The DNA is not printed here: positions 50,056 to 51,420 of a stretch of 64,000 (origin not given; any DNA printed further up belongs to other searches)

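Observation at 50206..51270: Second, lone PPE gene placed at the downstream end of the tail-gene block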

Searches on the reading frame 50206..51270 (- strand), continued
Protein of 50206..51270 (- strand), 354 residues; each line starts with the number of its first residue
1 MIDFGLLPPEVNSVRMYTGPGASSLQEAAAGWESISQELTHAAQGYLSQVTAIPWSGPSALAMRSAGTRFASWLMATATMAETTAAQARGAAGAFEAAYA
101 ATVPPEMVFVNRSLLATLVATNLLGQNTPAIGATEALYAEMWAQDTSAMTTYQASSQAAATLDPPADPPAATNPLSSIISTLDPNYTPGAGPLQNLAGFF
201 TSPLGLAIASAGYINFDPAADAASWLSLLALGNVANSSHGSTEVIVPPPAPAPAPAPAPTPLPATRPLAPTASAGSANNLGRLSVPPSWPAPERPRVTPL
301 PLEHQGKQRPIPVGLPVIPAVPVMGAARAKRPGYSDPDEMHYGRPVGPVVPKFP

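Call 40: find_encoding_contigs(protein=P0002, flank=7000, max_places=3)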
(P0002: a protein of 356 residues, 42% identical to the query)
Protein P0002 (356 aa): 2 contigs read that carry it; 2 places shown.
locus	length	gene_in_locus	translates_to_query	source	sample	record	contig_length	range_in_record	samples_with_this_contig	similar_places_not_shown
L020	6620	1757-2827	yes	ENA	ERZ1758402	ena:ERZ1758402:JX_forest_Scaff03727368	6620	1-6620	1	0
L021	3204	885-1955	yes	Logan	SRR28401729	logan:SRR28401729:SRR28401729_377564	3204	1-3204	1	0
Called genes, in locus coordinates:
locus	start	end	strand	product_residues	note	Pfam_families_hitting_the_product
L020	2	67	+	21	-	?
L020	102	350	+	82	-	-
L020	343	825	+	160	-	-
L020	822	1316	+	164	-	-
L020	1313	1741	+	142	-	-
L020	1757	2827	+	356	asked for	PF00823:PPE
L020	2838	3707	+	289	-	PF08237:PE-PPE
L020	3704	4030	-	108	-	PF27111:Rv1352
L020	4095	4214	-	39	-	-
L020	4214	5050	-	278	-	PF00589:Phage_integrase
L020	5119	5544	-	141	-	-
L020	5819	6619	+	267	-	?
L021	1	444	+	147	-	?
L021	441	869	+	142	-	-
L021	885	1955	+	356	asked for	PF00823:PPE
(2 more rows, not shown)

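Call 42: search_protein_families(library=pfam, proteins=[L004:11075-11869:+, L020:2838-3707:+, L019:2271-3251:+, L019:4430-5194:+, L008:8281-9996:+], max_evalue=0.01)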
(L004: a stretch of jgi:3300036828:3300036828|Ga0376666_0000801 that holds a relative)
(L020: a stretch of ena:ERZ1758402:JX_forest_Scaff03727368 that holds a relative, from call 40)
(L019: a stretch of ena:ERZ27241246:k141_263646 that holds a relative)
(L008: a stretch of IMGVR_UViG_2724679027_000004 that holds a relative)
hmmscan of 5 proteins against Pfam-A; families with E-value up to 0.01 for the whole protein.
L004:11075-11869:+ (264 aa): 0 families

L020:2838-3707:+ (289 aa): 1 family
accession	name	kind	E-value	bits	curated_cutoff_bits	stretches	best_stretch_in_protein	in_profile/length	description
PF08237.17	PE-PPE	-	1.1e-08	35.3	21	1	174-241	129-198/228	PE-PPE domain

L019:2271-3251:+ (326 aa): 0 families

L019:4430-5194:+ (254 aa): 0 families

L008:8281-9996:+ (571 aa): 1 family
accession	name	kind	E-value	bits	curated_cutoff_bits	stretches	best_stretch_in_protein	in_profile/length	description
PF23148.1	Gp77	-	2.2e-20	73.4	27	1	487-566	2-83/84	Podophage GP4 fiber-tail adaptor protein gp77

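Call 43: predict_structure(alignment_id=A2)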
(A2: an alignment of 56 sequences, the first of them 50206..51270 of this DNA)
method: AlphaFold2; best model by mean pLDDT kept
length: 354 residues; sequences in the alignment: 56
mean_pLDDT: 72.4   pTM: 0.52
mean pLDDT of the five models: 72.4, 72.2, 71.6, 71.1, 69.2
residues with pLDDT >= 90: 145; 70-90: 53; 50-70: 62; < 50: 94
segments of 3 or more residues with pLDDT < 50: 235-254, 256-259, 261-280, 299-332, 339-349
pLDDT, mean of each block of 10 residues (from residue 1): 91 91 95 98 96 91 90 96 95 96 96 97 96 97 95 89 87 60 72 77 77 64 62 50 39 47 42 37 55 54 39 39 41 50 44 50
secondary structure, 60 per line:
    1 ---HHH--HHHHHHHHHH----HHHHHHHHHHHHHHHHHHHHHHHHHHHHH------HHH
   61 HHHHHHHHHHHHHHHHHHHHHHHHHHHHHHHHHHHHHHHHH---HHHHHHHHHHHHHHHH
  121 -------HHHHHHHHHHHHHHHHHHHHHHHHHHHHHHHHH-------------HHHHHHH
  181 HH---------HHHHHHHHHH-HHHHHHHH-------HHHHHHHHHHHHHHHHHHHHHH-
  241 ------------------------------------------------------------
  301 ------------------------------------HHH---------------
elements in order: H9-18 H23-51 H58-101 H105-120 H128-160 H174-182 H192-201 H203-210 H218-239
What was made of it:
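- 50788..51264 (-): PPE N-terminal helical domain (residues 3-161). Includes the PPE motif (residues 8-10, 51241..51249) and the WxG motif (W55-S-G57, 51100..51108). The AF2 model has pLDDT above 90 over residues 1-165 (call 43).
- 50554..50751 (-): Middle hydrophobic helical region (residues 174-239). AF2 predicts helices at 174-182, 192-201, 203-210 and 218-239, with pLDDT 60-77 (call 43).
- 50482..50532 (-): (PA)n proline/alanine linker (residues 247-263). Predicted disordered (call 43).
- On PPE family (Pfam PF00823): AF2 pLDDT above 90 over residues 1-165 (call 43).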

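Call 45: search_solved_structures(query=window:50206-51270:-, show_alignments=2)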
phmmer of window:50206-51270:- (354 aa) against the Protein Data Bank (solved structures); distinct sequences matched with E-value up to 0.001: 6.
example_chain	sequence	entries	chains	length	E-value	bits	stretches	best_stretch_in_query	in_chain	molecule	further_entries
5xfs_B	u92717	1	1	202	1.8e-44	155.6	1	1-174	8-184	PPE family protein PPE15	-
6vj5_B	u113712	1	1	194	1.2e-20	77.3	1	4-173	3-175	PPE family protein PPE41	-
4kxr_B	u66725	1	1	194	6.2e-20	74.9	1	4-173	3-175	PPE41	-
2g38_B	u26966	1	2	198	7.7e-20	74.6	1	4-173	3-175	PPE FAMILY PROTEIN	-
4w4k_B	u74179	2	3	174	2e-19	73.3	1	4-169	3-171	PPE family protein PPE41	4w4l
6uuj_B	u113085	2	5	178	6.1e-17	65.1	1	7-171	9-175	PPE family protein PPE4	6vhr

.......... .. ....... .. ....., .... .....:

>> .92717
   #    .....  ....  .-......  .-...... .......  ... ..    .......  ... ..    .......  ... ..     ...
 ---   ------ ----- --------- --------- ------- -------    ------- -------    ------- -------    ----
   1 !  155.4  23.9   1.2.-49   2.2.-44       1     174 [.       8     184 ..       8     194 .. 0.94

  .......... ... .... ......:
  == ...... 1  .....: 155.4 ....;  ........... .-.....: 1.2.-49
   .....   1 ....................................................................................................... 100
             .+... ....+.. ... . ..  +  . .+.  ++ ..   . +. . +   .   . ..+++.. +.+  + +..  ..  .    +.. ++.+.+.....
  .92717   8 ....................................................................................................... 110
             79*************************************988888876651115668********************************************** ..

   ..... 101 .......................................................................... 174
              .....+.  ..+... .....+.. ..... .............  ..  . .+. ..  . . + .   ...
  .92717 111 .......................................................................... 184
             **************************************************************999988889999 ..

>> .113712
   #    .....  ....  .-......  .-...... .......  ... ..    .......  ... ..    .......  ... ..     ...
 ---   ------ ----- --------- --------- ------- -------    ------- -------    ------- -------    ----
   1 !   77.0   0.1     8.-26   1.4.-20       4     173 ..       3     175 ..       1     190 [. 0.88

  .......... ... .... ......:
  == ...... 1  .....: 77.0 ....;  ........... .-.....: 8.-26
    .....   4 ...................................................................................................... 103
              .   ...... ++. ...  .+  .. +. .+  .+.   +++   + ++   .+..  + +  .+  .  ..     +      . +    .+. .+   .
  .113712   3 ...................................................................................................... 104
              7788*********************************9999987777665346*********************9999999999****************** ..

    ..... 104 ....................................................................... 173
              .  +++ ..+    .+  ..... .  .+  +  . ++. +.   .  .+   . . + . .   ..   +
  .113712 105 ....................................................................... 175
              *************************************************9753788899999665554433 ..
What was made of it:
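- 50206..51270 (-): Lone PPE gene (354 aa), PPE-SVP type. PDB phmmer best hit PPE15, 5xfs_B, E=1.8e-44 (call 45).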

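Call 46: fold_search(model_id=the predicted structure, library=pdb)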
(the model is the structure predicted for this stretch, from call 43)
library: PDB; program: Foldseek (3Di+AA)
matches with E <= 10: 500; with E <= 0.001: 15
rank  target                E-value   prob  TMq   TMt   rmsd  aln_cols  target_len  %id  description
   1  5xfs_B                2.3e-12  1.00  0.45  0.89   2.0       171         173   52  Crystal structure of PE8-PPE15 in complex with EspG5 from M. tuberculosis (released 2017-08-30)
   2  2g38_B                3.8e-09  1.00  0.44  0.87   2.1       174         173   30  A PE/PPE Protein Complex from Mycobacterium tuberculosis (released 2006-03-14)
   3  4w4k_B                5.1e-09  1.00  0.45  0.89   1.9       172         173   29  Crystal structure of a PE25-PPE41 heterodimer from a type VII secretion system of M. tuberculosis (released 2014-10-01)
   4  4kxr_B                2.2e-08  1.00  0.44  0.86   2.1       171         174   29  Structure of the Mycobacterium tuberculosis type VII secretion system chaperone EspG5 in complex with PE25-PPE41 dimer (released 2014-05-28)
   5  6vj5_B                2.2e-08  1.00  0.44  0.86   2.1       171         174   30  Structure of PE25-PPE41(A124L) in complex with EspG5 chaperone from the type VII (ESX-5) secretion system (released 2021-01-27)
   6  6uuj_E                9.8e-08  1.00  0.41  0.85   3.0       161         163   35  Structure of PE5-PPE4-EspG3 complex from the type VII (ESX-3) secretion system, space group P212121 (released 2020-01-29)
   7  6uuj_B                1.2e-07  1.00  0.41  0.85   3.0       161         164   35  Structure of PE5-PPE4-EspG3 complex from the type VII (ESX-3) secretion system, space group P212121 (released 2020-01-29)
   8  6uuj_H                2.5e-07  1.00  0.41  0.85   3.0       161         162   34  Structure of PE5-PPE4-EspG3 complex from the type VII (ESX-3) secretion system, space group P212121 (released 2020-01-29)
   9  6uuj_K                2.8e-07  1.00  0.41  0.85   3.0       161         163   34  Structure of PE5-PPE4-EspG3 complex from the type VII (ESX-3) secretion system, space group P212121 (released 2020-01-29)
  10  8ako_A                2.9e-04  1.00  0.40  0.54   7.3       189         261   20  Structure of EspB-EspK complex: the non-identical twin of the PE-PPE-EspG secretion mechanism. (released 2022-12-14)
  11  7p13_A                3.9e-04  1.00  0.36  0.50   4.9       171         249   22  2.29 A Mycobacterium tuberculosis EspB. (released 2021-08-18)
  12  4xy3                  6.0e-04  1.00  0.38  0.55   2.4       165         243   21  Structure of ESX-1 secreted protein EspB (released 2015-02-18)
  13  4xwp                  7.9e-04  1.00  0.37  0.54   3.0       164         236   21  Structure of PE-PPE domains of ESX-1 secreted protein EspB, C2221 in presence of Ca (released 2015-02-18)
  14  6xzc_A                8.7e-04  1.00  0.37  0.53   2.7       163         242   22  CryoEM structure of the ring-shaped virulence factor EspB from Mycobacterium tuberculosis (released 2020-06-17)
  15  3j83_A                9.1e-04  1.00  0.33  0.42   3.8       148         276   20  Heptameric EspB Rosetta model guided by EM density (released 2015-03-11)
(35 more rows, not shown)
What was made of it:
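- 50788..51264 (-): Foldseek top hit is 5xfs_B with TM-score 0.89 (normalised to target), rmsd 2.0 and 52% identity (call 46).
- On PPE family (Pfam PF00823): Foldseek matches 5xfs_B, 2g38_B and 4w4k_B with target-normalised TM-scores of 0.87-0.89 and rmsd about 2 A (call 46).
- On Phage virion structural or tail protein: The fold is the PPE helical bundle plus a disordered tail (calls 43, 46).
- The fold is the all-helical PPE secretion domain, which needs a PE partner (calls 45, 46).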

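Call 54: find_related_loci(query=A3, collection=genome_contigs, flank=10000)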
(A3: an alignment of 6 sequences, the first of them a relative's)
Query A3 (264 aa) in genome_contigs; peptide patterns used: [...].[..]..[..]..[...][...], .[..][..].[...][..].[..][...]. (x = any residue, [..] = any of these).
174 stretches matched a pattern; 5 encode a relative of the query (tblastn E <= 1e-3); 5 distinct loci.
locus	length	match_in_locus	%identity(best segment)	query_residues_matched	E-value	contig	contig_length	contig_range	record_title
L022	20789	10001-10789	71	1-263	1e-117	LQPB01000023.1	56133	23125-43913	Mycobacterium interjectum strain DSM 44064 contig_26, whole genome shotgun sequence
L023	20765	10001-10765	38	1-250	3e-50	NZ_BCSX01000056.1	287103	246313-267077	Mycolicibacterium brisbanense strain JCM15654, whole genome shotgun sequence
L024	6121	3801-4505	41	15-253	6e-50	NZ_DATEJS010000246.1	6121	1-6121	MAG: Microbacterium sp. isolate SMAG_U8870 k141_102874, whole genome shotgun sequence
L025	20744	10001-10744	39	3-250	4e-46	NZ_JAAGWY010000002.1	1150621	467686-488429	Leifsonia tongyongensis strain NBRC 108724 Scaffold2, whole genome shotgun sequence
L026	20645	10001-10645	38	46-258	9e-41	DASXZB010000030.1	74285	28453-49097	MAG TPA_asm: Solirubrobacteraceae bacterium isolate SMAG_U4840 k141_1999115, whole genome shotgun sequence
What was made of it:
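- Tried and rejected: That was enough to show that the non-Mycobacterium relatives lack a PPE, but too few for statistics (call 54).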

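Call 64: list_cluster_members(proteins=[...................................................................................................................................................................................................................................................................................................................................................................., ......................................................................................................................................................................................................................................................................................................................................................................, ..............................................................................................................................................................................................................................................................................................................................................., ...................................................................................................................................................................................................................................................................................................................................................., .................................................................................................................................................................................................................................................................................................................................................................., P0076, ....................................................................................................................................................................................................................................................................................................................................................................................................])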
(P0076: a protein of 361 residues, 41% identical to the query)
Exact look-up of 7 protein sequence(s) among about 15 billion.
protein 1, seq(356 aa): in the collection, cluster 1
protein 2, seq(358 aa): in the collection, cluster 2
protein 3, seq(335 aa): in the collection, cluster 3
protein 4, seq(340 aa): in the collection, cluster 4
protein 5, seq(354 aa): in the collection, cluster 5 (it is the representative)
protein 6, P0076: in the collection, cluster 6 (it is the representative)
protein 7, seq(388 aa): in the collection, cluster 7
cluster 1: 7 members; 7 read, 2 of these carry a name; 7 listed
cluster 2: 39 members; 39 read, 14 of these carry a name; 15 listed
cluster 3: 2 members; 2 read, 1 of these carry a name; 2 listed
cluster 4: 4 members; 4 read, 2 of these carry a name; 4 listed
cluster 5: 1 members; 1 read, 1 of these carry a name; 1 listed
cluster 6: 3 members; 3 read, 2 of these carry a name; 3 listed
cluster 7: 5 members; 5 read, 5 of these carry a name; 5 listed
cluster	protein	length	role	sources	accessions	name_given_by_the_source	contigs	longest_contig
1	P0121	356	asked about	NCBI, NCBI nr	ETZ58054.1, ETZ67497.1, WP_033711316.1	PPE family protein [Mycobacterium sp. MAC_080597_8934] | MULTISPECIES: PPE family protein [Mycobacterium avium complex (MAC)]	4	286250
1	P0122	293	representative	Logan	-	-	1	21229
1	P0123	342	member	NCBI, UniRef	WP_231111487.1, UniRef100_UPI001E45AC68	PPE family protein [Mycobacterium avium] | PPE family protein n=2 Tax=Mycobacterium TaxID=1763 RepID=UPI001E45AC68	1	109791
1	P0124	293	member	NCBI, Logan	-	-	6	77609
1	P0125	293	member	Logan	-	-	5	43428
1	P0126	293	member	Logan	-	-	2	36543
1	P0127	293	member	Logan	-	-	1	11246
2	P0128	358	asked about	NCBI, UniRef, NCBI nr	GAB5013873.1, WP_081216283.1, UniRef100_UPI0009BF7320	PPE family protein [Mycobacterium avium subsp. hominissuis] | PPE family protein n=1 Tax=Mycobacterium avium TaxID=1764 RepID=UPI0009BF7320 | PPE domain-containing protein [Mycobacterium avium]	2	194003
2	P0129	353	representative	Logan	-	-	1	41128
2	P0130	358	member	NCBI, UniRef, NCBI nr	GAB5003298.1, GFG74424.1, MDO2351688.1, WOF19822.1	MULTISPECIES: PPE family protein [Mycobacterium] | Putative PPE family protein PPE29 n=1 Tax=Mycobacterium botniense TaxID=84962 ...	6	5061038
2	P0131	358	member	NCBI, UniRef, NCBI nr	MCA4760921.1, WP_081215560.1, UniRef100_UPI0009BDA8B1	PPE family protein [Mycobacterium avium subsp. hominissuis] | PPE family protein n=1 Tax=Mycobacterium avium TaxID=1764 RepID=UPI0009BDA8B1 | PPE family protein [Mycobacterium avium]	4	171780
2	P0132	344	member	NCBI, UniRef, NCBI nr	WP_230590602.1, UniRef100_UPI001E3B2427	PPE family protein [Mycobacterium avium] | PPE family protein n=1 Tax=Mycobacterium avium TaxID=1764 RepID=UPI001E3B2427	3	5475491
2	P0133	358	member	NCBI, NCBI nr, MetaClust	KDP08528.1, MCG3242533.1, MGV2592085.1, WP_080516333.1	hypothetical protein MAV101_04015 [Mycobacterium avium subsp. hominissuis 101] | PPE family protein [Mycobacterium avium] | status=active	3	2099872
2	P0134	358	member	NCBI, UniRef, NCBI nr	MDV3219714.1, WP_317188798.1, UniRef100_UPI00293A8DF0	PPE family protein [Mycobacterium avium] | PPE family protein n=1 Tax=Mycobacterium avium TaxID=1764 RepID=UPI00293A8DF0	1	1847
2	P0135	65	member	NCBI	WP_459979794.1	PPE domain-containing protein, partial [Mycobacterium avium]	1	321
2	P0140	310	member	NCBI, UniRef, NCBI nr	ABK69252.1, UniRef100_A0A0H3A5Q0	ppe family protein [Mycobacterium avium 104] | Ppe family protein n=1 Tax=Mycobacterium avium (strain 104) TaxID=243243 ...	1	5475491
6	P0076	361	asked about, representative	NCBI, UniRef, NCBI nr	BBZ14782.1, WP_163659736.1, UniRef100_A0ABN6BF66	PPE family protein [Mycobacterium branderi] | PPE family protein PPE45 n=1 Tax=Mycobacterium branderi TaxID=43348 RepID=A0ABN6BF66_9MYCO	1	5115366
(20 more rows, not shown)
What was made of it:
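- The prophage hosts identified are all slow-growing Mycobacterium species (call 64).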
